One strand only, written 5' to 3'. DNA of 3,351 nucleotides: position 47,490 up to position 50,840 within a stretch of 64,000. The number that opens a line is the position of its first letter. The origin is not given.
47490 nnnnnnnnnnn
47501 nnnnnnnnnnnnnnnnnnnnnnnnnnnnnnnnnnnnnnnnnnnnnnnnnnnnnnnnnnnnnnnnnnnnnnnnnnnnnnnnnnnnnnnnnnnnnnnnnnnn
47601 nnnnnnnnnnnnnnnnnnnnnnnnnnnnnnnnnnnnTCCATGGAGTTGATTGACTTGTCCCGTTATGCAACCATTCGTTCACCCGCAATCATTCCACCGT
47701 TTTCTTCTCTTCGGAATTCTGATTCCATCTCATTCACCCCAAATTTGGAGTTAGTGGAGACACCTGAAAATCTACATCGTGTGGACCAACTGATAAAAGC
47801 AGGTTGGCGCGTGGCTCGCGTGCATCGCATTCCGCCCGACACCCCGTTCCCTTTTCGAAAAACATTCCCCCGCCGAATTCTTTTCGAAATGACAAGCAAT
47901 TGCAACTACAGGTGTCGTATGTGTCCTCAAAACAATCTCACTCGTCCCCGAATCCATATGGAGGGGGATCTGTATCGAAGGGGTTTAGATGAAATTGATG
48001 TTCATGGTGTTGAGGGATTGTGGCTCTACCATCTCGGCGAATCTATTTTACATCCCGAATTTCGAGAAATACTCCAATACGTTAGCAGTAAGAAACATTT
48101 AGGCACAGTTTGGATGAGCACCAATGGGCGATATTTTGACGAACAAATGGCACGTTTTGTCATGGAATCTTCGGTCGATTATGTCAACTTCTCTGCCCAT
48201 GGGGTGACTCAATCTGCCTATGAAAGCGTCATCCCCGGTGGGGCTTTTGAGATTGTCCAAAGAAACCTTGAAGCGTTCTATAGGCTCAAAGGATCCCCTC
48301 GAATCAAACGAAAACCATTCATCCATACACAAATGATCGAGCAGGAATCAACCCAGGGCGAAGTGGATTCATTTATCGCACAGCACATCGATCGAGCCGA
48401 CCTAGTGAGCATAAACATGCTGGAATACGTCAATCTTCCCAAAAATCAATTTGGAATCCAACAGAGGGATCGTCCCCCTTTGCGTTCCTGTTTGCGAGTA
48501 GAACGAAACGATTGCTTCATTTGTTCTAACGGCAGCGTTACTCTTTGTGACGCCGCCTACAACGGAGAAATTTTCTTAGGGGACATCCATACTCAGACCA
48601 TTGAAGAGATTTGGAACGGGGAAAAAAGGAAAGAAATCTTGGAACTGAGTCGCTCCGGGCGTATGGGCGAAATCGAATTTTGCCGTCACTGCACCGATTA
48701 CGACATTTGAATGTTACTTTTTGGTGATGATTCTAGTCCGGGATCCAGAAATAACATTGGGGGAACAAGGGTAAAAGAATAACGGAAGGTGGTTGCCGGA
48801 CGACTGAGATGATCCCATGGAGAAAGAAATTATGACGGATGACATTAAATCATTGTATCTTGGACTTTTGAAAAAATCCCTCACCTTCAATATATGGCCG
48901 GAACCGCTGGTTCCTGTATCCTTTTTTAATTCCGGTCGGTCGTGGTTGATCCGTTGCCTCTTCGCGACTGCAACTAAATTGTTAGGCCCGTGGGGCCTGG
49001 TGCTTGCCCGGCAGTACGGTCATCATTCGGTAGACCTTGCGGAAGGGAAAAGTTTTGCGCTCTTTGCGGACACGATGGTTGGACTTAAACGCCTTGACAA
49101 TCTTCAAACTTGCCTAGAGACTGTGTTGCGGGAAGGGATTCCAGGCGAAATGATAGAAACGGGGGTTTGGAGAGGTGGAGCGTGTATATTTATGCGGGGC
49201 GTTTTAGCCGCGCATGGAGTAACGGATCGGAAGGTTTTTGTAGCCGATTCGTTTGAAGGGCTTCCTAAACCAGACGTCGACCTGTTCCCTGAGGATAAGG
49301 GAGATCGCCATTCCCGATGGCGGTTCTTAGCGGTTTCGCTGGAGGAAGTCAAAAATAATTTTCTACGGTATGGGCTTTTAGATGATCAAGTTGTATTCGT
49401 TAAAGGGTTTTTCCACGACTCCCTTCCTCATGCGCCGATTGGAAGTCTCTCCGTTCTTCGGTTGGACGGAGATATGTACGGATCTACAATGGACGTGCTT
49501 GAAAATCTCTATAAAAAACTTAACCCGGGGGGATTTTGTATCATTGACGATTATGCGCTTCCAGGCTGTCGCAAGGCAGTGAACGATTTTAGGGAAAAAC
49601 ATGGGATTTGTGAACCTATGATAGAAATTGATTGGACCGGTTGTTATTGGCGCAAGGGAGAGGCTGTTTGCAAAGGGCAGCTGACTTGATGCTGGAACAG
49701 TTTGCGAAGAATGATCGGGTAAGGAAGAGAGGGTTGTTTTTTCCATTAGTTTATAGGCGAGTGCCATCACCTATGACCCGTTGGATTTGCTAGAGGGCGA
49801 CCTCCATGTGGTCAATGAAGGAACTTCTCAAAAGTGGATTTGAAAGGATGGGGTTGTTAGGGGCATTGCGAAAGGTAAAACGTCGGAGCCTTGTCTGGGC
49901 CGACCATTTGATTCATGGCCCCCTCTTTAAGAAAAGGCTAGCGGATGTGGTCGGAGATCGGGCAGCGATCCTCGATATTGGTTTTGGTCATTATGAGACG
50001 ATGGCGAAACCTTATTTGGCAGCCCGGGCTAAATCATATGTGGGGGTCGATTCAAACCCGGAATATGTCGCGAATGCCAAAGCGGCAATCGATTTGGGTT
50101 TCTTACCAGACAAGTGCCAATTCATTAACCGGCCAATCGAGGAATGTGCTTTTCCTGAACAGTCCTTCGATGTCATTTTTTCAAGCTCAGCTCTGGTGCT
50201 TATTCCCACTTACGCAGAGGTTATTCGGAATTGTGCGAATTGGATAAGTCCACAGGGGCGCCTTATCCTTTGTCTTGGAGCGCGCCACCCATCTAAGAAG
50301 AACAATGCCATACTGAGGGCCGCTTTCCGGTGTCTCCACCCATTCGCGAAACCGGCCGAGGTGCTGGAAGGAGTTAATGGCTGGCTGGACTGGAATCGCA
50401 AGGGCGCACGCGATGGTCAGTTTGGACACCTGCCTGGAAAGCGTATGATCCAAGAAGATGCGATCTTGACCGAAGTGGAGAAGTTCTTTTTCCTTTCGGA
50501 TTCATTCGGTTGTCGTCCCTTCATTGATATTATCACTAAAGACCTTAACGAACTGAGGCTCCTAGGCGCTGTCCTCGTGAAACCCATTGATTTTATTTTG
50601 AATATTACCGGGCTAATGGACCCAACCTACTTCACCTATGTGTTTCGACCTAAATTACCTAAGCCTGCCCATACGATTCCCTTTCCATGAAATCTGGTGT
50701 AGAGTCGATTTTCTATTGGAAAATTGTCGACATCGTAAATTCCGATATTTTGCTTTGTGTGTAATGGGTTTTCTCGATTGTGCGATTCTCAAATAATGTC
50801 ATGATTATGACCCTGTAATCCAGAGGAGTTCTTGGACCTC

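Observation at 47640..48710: Radical SAM/SPASM enzyme inside the pseudaminic acid block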

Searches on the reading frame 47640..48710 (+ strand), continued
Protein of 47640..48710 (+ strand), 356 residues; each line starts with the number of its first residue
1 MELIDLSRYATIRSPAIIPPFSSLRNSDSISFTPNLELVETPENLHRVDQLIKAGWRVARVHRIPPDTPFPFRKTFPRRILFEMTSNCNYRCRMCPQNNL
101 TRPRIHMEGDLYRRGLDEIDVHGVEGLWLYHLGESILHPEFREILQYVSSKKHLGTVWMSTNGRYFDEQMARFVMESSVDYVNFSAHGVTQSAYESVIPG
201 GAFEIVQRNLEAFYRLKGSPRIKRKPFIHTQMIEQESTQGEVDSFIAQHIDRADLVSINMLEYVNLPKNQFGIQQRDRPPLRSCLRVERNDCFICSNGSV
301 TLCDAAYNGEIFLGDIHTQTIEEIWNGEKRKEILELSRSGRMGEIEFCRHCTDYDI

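Call 93: search_dna_similar(query=window:47640-48707:+, collection=plasmids, mode=protein, max_evalue=1e-10, max_rows=20)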
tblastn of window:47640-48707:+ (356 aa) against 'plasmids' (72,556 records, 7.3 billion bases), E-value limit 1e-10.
Records with a match: 16; places in all: 22; records where one place covers at least 80% of the query: 9.
Best place of each record, by identity: <60% 16.
By first word of the organism name: Brachyspira 8; Lawsonia 3; Azospirillum 2; Deltaproteobacteria 1; Neorhizobium 1; Solidesulfovibrio 1.
By predicted mobility (MOB-suite, as given by PLSDB): non-mobilizable 14; mobilizable 2.
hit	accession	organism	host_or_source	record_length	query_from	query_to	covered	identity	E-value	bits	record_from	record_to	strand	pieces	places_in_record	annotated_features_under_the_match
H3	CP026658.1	Deltaproteobacteria bacterium Smac51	cockroach,pure culture,hindgut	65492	44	354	87%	25.6%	2e-26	117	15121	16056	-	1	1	molybdenum cofactor biosynthesis protein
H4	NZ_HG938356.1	Neorhizobium galegae bv. officinalis bv. officinalis str. ...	Galega officinalis root nodule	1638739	76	351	78%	26.6%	6e-12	74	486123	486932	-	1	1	record has no annotation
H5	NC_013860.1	Azospirillum sp. B510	-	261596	70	351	79%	24.9%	7e-20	99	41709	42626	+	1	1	radical SAM/SPASM domain-containing protein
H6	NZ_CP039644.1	Azospirillum sp. TSA2s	Soil,rice paddy soil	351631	67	354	81%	24.1%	3e-11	72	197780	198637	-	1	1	radical SAM/SPASM domain-containing protein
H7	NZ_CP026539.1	Solidesulfovibrio carbinolicus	-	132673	76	355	79%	24.7%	7e-16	86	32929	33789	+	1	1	radical SAM protein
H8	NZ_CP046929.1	Brachyspira hyodysenteriae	Sus scrofa domesticus,Fecal swab,feces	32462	62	351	81%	23.4%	3e-18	94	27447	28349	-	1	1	radical SAM/SPASM domain-containing protein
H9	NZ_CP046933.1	Brachyspira hyodysenteriae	Sus scrofa domesticus,Fecal swab,feces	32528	62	351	81%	23.4%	3e-18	94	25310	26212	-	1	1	radical SAM/SPASM domain-containing protein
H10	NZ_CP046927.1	Brachyspira hyodysenteriae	Sus scrofa domesticus,Fecal swab,feces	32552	62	351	81%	23.4%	3e-18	94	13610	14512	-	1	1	radical SAM/SPASM domain-containing protein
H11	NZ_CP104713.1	Brachyspira hyodysenteriae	pig,faecal swab,feces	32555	62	351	81%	23.4%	3e-18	94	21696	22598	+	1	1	radical SAM/SPASM domain-containing protein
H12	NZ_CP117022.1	Brachyspira hyodysenteriae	pig,faecal swab,feces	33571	62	351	81%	23.4%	3e-18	94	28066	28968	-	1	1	radical SAM/SPASM domain-containing protein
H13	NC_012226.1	Brachyspira hyodysenteriae WA1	-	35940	64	351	81%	22.8%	1e-16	89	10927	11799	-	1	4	radical SAM protein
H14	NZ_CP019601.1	Brachyspira hyodysenteriae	pig,plasmid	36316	64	351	81%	22.8%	1e-16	89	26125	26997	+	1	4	radical SAM protein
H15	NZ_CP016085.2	Brachyspira hyodysenteriae ATCC 27164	Sus scrofa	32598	62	335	77%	23.3%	3e-16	87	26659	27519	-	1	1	radical SAM/SPASM domain-containing protein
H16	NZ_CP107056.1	Lawsonia intracellularis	-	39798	75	354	79%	21.8%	2e-13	79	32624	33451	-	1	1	radical SAM protein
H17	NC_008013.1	Lawsonia intracellularis PHE/MN1-00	Sus scrofa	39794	75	354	79%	21.4%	5e-13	78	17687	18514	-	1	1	radical SAM protein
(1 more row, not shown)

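Call 94: get_annotated_region(hit=H13, flank=9000)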
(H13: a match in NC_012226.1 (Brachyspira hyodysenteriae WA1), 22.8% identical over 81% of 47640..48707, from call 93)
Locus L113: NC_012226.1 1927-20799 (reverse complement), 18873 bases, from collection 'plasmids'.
description: Brachyspira hyodysenteriae WA1 plasmid pBHWA1, complete sequence
organism: Brachyspira hyodysenteriae WA1 (NCBI taxid 565034)
taxonomy: Bacteria; Spirochaetota; Spirochaetia; Brachyspirales; Brachyspiraceae; Brachyspira; Brachyspira hyodysenteriae; Brachyspira hyodysenteriae WA1
host: -; source: -; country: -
typing (MOB-suite, as given by PLSDB): non-mobilizable; replicon rep_cluster_768
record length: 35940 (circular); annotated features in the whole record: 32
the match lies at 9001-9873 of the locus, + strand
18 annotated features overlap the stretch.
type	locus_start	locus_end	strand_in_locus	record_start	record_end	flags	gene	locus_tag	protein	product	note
CDS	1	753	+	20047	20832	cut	rfbF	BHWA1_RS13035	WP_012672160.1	glucose-1-phosphate cytidylyltransferase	GO:0009103 - lipopolysaccharide biosynthetic process [Evidence IEA]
CDS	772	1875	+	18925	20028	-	-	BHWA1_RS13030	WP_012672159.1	radical SAM protein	-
CDS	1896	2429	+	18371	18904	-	rfbC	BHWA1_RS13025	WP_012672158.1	dTDP-4-dehydrorhamnose 3,5-epimerase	GO:0019305 - dTDP-rhamnose biosynthetic process [Evidence IEA]; GO:0009243 - O antigen biosynthetic process [Evidence ...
CDS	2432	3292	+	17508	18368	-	-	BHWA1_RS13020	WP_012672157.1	NAD-dependent epimerase/dehydratase family protein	-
CDS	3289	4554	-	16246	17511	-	-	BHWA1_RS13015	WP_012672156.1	glycosyltransferase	-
CDS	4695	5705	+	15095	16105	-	-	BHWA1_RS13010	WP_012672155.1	radical SAM protein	-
CDS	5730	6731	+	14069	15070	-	-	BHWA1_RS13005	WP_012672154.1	SPASM domain-containing protein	-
CDS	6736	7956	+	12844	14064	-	-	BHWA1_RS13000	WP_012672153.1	radical SAM protein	-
CDS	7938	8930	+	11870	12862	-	-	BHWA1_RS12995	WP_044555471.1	radical SAM protein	-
CDS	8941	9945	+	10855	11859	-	-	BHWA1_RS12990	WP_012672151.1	radical SAM protein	-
CDS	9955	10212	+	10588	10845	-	-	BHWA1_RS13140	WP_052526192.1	hypothetical protein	-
CDS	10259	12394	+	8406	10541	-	-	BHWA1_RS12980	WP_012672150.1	HAD-IA family hydrolase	GO:0008152 - metabolic process [Evidence IEA]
CDS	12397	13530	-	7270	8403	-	-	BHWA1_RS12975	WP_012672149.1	radical SAM protein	-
CDS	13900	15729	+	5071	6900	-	-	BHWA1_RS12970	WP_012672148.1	ATP-grasp fold amidoligase family protein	-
CDS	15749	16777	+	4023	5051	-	-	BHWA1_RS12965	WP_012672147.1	rhamnan synthesis F family protein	-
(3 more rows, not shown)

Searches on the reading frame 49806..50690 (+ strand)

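Call 5: search_protein_families(library=pfam, proteins=[window:49806-50690:+], max_evalue=0.01)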
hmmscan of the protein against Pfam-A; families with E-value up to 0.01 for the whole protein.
window:49806-50690:+ (294 aa): 5 families
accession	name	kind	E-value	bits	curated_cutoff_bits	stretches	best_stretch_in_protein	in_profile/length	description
PF08241.18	Methyltransf_11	-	3.6e-12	47.2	21.2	1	56-155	1-95/95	Methyltransferase domain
PF13649.12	Methyltransf_25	-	3.7e-11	44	27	1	55-151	1-97/97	Methyltransferase domain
PF13847.12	Methyltransf_31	-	5.3e-10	39.6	27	1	55-159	7-113/145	Methyltransferase domain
PF08242.18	Methyltransf_12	-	1.3e-07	32.7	30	1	68-153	15-98/98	Methyltransferase domain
PF13489.12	Methyltransf_23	-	6.1e-06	26.5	27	1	44-157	15-118/164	Methyltransferase domain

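Call 6: search_protein_families(library=ncbifam, proteins=[window:49806-50690:+], max_evalue=0.01)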
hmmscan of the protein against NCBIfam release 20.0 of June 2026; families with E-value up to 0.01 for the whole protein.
window:49806-50690:+ (294 aa): 15 families
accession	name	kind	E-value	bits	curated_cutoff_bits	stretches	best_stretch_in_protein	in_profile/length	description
NF041536.1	ArsM_DUF2284_UU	exception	1e-09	37.3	575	1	53-156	78-181/459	arsenite methyltransferase/DUF2284 domain selenoprotein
TIGR02072.1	BioC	equivalog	1.1e-08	35.3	184.95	1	51-155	34-132/244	malonyl-ACP O-methyltransferase BioC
NF041537.1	ArsM_AhpD_UU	exception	1.2e-08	34.2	510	1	53-156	78-181/345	arsenite methyltransferase/AhpD domain selenoprotein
NF043040.1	corrin_prot_MT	hypoth_equivalog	2.9e-08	33.4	180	1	42-175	31-166/216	corrinoid protein-associated methyltransferase CpaM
NF045667.1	MTase_DVU1556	equivalog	1.7e-07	30.9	155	1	51-164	22-129/213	DVU_1556 family methyltransferase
NF047649.1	MTase_UXPK_star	exception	3.3e-07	29.6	460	1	53-169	79-198/283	methyltransferase/UXPK-star double selenoprotein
TIGR01983.1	UbiG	equivalog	6.4e-07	28.9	102.95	1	52-169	50-165/228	bifunctional 2-polyprenyl-6-hydroxyphenol methylase/3-demethylubiquinol 3-O-methyltransferase UbiG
NF045825.1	FAmtase_mtf2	equivalog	3.9e-05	23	400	1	46-189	55-194/248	fatty-acid O-methyltransferase Mtf2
NF040539.1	AST_met_ArsM_2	exception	0.00014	21.8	240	1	50-154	55-162/262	putative arsinothricin biosynthesis methyltransferase ArsM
NF008823.0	PRK11873.1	subfamily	0.00032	20.3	263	1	78-154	105-180/272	arsenite methyltransferase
NF045823.1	PthPhpthDimycoMt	equivalog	0.00067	18.9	300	1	55-189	70-202/256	phthiotriol/phenolphthiotriol dimycocerosates methyltransferase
TIGR01934.1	MenG_MenH_UbiE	subfamily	0.00073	18.9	158.35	1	52-163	40-148/223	ubiquinone/menaquinone biosynthesis methyltransferase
NF002463.0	PRK01683.1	equivalog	0.00075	19.2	297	1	53-154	33-127/258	trans-aconitate 2-methyltransferase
NF001244.0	PRK00216.1-5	equivalog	0.0049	16.2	216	1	54-153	51-151/236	bifunctional demethylmenaquinone methyltransferase/2-methoxy-6-polyprenyl-1,4-benzoquinol methylase UbiE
TIGR00452.1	TIGR00452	equivalog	0.0068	15.3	275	1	53-155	119-219/316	tRNA 5-methoxyuridine(34)/uridine 5-oxyacetic acid(34) synthase CmoB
